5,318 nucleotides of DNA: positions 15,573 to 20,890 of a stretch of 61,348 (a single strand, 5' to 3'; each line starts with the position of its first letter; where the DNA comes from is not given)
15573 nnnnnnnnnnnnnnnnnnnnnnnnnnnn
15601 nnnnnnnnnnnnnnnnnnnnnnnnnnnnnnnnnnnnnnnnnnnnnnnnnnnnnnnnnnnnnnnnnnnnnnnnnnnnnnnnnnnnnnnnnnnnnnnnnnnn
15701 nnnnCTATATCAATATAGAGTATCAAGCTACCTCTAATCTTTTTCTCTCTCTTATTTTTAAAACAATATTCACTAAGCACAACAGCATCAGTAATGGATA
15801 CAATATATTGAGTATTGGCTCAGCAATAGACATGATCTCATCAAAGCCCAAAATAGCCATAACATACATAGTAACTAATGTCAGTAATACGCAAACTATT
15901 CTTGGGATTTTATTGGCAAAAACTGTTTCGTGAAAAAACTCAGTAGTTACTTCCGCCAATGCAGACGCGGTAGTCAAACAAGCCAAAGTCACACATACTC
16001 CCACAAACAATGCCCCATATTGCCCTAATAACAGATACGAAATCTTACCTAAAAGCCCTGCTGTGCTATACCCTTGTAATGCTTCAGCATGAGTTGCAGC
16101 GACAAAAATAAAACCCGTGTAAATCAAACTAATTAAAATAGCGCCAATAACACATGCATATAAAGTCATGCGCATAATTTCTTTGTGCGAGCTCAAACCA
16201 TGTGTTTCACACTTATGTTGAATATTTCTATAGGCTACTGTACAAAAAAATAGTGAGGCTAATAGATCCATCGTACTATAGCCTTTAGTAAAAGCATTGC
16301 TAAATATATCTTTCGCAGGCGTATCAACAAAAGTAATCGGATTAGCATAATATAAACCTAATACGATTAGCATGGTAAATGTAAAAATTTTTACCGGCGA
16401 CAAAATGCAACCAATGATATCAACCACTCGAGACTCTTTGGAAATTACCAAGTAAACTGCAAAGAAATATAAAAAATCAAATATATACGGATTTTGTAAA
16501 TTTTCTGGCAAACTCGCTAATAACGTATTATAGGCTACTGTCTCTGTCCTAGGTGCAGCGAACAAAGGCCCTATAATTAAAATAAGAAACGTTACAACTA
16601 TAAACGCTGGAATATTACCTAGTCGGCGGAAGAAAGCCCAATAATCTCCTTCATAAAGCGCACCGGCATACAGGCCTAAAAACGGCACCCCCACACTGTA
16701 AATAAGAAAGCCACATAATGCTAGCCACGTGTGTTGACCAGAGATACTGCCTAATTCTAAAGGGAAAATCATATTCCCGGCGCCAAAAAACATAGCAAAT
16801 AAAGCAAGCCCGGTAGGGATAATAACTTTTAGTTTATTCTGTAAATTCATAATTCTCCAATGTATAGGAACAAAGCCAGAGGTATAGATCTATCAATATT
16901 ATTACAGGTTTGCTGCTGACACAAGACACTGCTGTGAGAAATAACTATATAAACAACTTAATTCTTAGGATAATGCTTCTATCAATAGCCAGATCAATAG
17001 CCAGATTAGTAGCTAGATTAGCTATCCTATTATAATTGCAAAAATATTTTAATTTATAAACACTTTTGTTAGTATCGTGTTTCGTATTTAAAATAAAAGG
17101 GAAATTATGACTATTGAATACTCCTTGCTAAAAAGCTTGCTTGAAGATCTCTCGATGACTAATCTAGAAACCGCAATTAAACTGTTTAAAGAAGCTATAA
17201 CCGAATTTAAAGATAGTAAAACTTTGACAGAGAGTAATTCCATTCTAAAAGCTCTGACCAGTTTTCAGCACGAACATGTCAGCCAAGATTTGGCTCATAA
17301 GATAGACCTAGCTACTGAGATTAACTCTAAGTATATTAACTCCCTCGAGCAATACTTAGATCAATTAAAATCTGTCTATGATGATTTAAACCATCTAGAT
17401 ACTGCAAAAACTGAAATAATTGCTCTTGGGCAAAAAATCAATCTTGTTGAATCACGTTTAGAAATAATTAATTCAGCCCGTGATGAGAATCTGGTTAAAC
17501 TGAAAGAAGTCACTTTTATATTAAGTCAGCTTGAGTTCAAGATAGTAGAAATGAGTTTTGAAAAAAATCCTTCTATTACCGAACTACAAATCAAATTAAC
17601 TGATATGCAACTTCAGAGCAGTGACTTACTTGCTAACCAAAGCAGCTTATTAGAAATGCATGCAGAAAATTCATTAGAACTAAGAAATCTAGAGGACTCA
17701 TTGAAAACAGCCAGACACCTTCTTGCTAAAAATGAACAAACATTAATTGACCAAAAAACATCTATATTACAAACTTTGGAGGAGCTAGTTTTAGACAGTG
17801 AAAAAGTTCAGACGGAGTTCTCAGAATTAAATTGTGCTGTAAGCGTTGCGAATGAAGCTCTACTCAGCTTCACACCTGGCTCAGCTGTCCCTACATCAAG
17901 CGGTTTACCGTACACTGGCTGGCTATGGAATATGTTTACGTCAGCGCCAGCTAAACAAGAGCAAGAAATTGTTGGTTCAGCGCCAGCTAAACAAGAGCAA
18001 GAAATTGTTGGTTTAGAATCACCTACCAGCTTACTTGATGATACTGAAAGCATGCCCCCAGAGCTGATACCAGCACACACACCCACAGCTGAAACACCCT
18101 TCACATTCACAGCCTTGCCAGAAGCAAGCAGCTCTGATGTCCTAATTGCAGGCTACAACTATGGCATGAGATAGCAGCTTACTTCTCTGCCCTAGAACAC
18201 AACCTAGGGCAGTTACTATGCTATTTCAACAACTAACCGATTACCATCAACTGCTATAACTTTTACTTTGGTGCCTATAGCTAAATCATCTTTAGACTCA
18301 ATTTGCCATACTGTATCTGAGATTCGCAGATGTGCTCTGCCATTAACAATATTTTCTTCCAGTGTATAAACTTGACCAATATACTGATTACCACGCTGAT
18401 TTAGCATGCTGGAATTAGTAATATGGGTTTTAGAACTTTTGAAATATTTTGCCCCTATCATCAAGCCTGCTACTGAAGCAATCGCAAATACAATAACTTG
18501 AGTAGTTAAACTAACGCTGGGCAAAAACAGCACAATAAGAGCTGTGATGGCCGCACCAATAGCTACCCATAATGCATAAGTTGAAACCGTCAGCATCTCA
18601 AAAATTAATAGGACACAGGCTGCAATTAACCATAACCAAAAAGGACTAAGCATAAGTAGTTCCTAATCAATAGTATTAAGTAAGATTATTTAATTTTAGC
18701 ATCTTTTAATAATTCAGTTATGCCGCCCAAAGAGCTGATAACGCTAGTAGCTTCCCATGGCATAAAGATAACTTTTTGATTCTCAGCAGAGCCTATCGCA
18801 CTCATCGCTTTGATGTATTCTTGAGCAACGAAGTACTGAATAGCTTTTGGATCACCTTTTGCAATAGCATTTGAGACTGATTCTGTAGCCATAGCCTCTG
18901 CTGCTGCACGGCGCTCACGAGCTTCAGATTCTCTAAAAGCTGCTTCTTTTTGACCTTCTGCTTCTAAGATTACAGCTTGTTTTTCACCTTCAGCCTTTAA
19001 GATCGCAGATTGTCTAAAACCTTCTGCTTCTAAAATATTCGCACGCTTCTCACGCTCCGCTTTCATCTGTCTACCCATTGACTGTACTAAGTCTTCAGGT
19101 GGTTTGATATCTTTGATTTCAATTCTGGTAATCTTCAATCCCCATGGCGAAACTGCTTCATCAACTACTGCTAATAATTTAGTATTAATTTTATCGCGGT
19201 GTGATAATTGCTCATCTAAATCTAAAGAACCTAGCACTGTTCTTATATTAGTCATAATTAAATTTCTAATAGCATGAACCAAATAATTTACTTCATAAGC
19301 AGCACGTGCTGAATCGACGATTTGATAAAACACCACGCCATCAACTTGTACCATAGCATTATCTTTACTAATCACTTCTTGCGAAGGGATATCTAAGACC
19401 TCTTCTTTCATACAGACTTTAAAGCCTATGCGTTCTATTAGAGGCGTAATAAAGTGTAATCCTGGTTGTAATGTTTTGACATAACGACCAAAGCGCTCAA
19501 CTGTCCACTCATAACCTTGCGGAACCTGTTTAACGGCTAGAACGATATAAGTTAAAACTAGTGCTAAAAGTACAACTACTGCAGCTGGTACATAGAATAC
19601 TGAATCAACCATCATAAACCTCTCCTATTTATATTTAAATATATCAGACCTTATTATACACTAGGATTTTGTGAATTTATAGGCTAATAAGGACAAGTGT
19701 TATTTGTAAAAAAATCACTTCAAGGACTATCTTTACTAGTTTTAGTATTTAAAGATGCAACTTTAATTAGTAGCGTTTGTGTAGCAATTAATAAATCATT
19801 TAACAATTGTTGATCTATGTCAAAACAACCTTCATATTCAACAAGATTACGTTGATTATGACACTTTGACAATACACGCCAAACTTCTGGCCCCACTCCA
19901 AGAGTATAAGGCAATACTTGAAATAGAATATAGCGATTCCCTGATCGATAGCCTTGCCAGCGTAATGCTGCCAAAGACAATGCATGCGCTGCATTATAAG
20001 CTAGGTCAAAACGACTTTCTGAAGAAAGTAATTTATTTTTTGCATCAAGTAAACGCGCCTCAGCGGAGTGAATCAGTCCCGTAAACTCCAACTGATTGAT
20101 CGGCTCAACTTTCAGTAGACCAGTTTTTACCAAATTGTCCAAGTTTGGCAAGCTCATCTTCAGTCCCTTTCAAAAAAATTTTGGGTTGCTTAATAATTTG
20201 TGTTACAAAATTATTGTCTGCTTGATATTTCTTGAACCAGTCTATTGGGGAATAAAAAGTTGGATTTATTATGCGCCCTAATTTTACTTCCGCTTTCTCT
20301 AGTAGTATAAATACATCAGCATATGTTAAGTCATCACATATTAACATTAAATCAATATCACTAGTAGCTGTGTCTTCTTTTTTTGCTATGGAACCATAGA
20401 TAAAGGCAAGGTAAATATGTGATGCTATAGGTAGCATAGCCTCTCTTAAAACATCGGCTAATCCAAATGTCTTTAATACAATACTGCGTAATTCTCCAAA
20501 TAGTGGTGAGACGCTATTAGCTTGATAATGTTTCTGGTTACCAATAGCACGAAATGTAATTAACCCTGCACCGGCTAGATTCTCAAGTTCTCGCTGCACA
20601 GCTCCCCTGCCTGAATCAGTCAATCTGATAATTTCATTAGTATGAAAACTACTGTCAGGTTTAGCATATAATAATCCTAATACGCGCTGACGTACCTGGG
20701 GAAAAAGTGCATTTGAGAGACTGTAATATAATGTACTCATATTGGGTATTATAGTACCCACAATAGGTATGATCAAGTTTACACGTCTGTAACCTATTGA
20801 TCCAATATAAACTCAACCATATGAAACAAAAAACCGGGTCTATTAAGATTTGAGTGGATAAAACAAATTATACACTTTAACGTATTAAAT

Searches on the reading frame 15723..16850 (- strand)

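Call 72: search_protein_families(library=pfam, proteins=[window:15723-16850:-], max_evalue=0.01)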
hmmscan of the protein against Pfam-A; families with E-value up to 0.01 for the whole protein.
window:15723-16850:- (375 aa): 1 family
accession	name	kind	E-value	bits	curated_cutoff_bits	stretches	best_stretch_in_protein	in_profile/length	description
PF05525.19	Branch_AA_trans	-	1.1e-73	249.1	22.3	1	9-370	4-365/429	Branched-chain amino acid transport protein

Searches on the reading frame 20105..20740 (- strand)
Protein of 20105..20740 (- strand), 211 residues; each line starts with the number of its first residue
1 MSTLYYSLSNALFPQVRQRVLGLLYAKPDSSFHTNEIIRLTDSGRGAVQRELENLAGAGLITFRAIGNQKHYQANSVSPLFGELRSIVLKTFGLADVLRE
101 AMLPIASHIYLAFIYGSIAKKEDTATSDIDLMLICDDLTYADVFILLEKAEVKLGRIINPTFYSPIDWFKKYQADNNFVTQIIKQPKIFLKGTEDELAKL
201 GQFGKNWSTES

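Call 72: search_protein_families(library=pfam, proteins=[window:20105-20740:-], max_evalue=0.01)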
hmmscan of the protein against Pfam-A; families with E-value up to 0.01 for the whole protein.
window:20105-20740:- (211 aa): 4 families
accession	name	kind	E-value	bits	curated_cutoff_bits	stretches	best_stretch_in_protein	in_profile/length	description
PF18765.7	Polbeta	-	9.9e-08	32.5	26.9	1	108-189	12-87/93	Polymerase beta, Nucleotidyltransferase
PF01909.29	NTP_transf_2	-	0.00099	19.9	21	1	107-148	13-53/93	Nucleotidyltransferase domain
PF24266.1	HTH_HVO_0163_N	-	0.0019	18.6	31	1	16-78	3-63/70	HVO_0163, N-terminal HTH domain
PF12802.13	MarR_2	-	0.0053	17.3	27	0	19-65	9-54/61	MarR family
